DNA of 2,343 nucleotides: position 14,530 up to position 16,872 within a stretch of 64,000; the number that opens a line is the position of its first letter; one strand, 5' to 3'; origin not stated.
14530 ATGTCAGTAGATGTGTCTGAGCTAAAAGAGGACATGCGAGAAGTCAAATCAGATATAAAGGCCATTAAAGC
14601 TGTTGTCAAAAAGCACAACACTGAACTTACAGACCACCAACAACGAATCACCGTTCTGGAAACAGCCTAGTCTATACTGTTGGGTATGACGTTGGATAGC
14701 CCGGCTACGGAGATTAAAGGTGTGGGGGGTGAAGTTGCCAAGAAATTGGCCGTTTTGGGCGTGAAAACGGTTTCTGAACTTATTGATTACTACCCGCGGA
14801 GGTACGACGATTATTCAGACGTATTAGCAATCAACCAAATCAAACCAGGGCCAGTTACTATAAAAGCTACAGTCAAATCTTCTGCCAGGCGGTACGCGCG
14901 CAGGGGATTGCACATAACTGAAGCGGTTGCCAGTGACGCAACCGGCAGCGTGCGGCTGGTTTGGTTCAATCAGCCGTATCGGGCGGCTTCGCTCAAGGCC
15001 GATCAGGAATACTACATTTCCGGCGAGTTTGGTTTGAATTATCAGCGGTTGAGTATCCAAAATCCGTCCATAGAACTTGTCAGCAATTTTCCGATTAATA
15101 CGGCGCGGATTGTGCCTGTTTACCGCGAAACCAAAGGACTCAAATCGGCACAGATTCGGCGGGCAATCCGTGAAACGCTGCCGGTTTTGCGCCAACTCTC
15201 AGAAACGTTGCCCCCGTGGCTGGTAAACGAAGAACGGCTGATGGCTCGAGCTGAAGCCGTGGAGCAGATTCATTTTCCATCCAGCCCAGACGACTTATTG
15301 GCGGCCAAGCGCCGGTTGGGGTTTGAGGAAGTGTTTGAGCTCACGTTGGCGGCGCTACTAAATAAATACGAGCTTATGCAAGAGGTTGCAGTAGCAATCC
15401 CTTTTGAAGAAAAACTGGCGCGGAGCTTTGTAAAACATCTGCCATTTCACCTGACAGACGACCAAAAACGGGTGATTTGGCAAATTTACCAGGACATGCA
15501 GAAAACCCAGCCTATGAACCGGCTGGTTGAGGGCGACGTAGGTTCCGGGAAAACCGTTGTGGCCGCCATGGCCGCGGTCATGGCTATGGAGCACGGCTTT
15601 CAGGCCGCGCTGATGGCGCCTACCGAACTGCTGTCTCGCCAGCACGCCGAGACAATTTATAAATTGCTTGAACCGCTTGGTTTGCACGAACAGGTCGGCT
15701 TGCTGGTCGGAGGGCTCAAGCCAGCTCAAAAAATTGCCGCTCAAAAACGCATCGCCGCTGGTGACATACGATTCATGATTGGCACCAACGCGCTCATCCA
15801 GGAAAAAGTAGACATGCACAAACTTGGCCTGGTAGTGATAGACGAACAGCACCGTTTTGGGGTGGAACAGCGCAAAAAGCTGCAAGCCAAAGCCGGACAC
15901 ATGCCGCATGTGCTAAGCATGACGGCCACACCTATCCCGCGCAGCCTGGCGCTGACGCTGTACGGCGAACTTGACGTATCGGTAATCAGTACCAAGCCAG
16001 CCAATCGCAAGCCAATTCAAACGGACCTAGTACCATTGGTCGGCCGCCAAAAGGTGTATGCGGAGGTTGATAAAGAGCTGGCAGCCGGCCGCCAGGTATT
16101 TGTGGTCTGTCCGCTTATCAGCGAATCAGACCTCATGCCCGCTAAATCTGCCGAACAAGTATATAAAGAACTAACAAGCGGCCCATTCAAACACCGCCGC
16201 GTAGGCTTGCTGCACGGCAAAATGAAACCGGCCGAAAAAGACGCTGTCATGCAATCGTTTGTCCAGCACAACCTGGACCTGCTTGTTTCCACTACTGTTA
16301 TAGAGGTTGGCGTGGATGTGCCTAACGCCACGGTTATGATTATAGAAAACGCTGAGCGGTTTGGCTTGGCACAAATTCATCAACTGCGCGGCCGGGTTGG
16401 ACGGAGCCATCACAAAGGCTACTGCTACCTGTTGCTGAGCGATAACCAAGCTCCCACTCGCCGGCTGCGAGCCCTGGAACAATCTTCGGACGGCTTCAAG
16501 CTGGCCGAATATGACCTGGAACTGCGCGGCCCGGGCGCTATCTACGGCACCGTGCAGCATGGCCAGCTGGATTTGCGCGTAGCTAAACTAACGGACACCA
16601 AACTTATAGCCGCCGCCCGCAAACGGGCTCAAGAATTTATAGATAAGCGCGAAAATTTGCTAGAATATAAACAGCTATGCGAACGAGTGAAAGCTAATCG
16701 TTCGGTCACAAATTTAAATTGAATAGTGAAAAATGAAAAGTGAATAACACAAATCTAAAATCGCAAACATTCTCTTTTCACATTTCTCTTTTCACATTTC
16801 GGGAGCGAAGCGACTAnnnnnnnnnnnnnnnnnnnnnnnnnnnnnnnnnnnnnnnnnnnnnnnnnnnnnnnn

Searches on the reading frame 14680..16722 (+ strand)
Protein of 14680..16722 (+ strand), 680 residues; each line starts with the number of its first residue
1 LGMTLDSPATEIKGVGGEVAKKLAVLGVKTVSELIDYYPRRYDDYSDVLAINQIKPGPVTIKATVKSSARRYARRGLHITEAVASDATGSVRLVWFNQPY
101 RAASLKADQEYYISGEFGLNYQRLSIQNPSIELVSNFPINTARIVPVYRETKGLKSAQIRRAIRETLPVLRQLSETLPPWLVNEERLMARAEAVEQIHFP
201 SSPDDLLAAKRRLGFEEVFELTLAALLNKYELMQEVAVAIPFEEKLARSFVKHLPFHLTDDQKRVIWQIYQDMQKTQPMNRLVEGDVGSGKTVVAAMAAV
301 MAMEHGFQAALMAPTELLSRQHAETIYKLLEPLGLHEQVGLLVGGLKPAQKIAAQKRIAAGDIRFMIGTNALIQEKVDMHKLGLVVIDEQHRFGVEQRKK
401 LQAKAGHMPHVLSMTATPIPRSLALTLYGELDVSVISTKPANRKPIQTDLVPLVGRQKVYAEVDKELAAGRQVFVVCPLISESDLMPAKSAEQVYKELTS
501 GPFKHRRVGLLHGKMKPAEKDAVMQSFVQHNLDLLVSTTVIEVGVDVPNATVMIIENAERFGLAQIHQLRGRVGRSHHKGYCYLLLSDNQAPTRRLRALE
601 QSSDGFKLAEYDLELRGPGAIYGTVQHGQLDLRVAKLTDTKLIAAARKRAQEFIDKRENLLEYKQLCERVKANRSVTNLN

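Call 17: search_protein_families(library=pfam, proteins=[window:14680-16722:+])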
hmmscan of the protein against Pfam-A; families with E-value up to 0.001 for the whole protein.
window:14680-16722:+ (680 aa): 8 families
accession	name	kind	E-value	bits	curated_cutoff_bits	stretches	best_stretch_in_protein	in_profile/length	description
PF17191.10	RecG_wedge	-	9.4e-27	94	23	1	12-169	5-161/162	RecG wedge domain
PF00270.35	DEAD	-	1.8e-21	77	26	1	259-422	1-163/167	DEAD/DEAH box helicase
PF00271.37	Helicase_C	-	1.7e-20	73.8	23.5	1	465-576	8-109/110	Helicase conserved C-terminal domain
PF19833.4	RecG_dom3_C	-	4.9e-11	43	26.8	1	603-671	2-74/87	ATP-dependent DNA helicase RecG, domain 3, C-terminal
PF04851.21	ResIII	-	3.4e-10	40.5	22.5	1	257-418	3-162/164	Type III restriction enzyme, res subunit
PF01336.31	tRNA_anti-codon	-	8.9e-06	26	27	1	59-134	1-75/75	OB-fold nucleic acid binding domain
PF22590.2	Cas3-like_C_2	-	7.4e-05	23.4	27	1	489-577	13-105/106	CRISPR-associated nuclease/helicase Cas3, C-terminal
PF13604.12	AAA_30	-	0.00012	22.3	27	1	258-406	2-113/191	AAA domain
